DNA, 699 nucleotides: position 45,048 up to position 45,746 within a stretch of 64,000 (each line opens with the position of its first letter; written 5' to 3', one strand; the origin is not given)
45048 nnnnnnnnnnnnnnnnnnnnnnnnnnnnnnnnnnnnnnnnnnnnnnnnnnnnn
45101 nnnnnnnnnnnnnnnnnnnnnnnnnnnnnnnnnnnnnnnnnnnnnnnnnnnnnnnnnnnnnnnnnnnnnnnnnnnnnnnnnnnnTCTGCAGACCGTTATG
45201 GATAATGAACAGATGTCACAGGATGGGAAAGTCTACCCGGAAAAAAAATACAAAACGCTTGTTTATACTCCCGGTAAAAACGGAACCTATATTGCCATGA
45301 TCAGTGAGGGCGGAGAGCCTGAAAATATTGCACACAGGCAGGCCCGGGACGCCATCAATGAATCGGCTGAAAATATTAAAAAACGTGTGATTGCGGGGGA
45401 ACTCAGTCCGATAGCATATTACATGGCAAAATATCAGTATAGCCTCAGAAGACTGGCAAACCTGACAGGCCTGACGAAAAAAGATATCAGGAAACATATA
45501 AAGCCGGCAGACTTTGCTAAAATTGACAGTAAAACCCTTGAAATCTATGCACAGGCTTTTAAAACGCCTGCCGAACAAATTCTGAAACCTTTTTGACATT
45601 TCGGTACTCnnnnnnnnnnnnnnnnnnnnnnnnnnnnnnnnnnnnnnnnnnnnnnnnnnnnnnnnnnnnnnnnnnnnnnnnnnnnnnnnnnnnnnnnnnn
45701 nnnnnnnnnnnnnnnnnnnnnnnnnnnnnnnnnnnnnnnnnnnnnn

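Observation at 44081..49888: Radical SAM / BtrH-like / methyltransferase-like / ABC exporter / ACP operon of unknown product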

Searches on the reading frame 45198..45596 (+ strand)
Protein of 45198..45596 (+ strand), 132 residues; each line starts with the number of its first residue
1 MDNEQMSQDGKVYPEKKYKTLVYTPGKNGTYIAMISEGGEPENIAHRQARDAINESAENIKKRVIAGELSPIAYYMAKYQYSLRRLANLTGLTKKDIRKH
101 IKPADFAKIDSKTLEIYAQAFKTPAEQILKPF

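Call 3: search_protein_families(library=pfam, proteins=[window:45198-45596:+], max_evalue=0.01)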
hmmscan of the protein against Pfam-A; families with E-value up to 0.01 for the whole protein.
window:45198-45596:+ (132 aa): 0 families

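Call 4: search_protein_families(library=ncbifam, proteins=[window:45198-45596:+], max_evalue=0.01)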
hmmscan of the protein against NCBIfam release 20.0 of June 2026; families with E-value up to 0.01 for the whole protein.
window:45198-45596:+ (132 aa): 2 families
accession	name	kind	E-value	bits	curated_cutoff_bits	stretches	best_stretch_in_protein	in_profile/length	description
NF053536.1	DarG_fam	subfamily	5.1e-30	104.3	70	1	1-128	1-127/131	DarG family dialkylresorcinol biosynthesis protein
NF053545.1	flexirubin_DarG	equivalog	1.2e-28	99.8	170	1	1-127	1-127/129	flexirubin biosynthesis protein DarG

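Call 72: search_protein_families(library=pfam, alignment_id=A3, max_evalue=1)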
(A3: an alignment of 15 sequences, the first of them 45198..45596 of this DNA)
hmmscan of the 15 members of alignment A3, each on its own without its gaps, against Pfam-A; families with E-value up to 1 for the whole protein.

A. member 1, window:45198-45596:+ (132 aa): 4 families
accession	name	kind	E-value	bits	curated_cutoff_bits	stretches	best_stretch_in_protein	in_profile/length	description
PF13730.12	HTH_36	-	0.018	15.3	25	1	82-102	27-47/55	Helix-turn-helix domain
PF12844.13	HTH_19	-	0.03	14.7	30.2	1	78-129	10-59/64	Helix-turn-helix domain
PF13443.12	HTH_26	-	0.034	14.8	22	1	74-130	4-59/63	Cro/C1-type HTH DNA-binding domain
PF04073.20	tRNA_edit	-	0.11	13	25.5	0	4-37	8-41/123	Aminoacyl-tRNA editing domain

B. families by the number of members that match (of 15 scanned): 33 families (the first 25 are shown)
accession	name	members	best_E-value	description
PF13443.12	HTH_26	10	6.4e-06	Cro/C1-type HTH DNA-binding domain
PF13730.12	HTH_36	4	0.0026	Helix-turn-helix domain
PF12844.13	HTH_19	3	0.0019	Helix-turn-helix domain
PF09805.14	Nop25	2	0.0093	Nucleolar protein 12 (25kDa)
PF20317.4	HTH_60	2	0.061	Helix-turn-helix domain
PF17324.7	BLI1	1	0.0037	BLOC-1 interactor 1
PF01022.26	HTH_5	1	0.0068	Bacterial regulatory protein, arsR family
PF02933.23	CDC48_2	1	0.01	Cell division protein 48 (CDC48), domain 2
PF12116.14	SpoIIID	1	0.015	Stage III sporulation protein D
PF24937.1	DUF7754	1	0.03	Domain of unknown function (DUF7754)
PF01381.28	HTH_3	1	0.034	Helix-turn-helix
PF19448.4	DUF5986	1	0.037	Family of unknown function (DUF5986)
PF13130.11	DUF3952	1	0.039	Domain of unknown function (DUF3952)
PF12520.13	DUF3723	1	0.042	Protein of unknown function (DUF3723)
PF17182.10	OSK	1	0.042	OSK domain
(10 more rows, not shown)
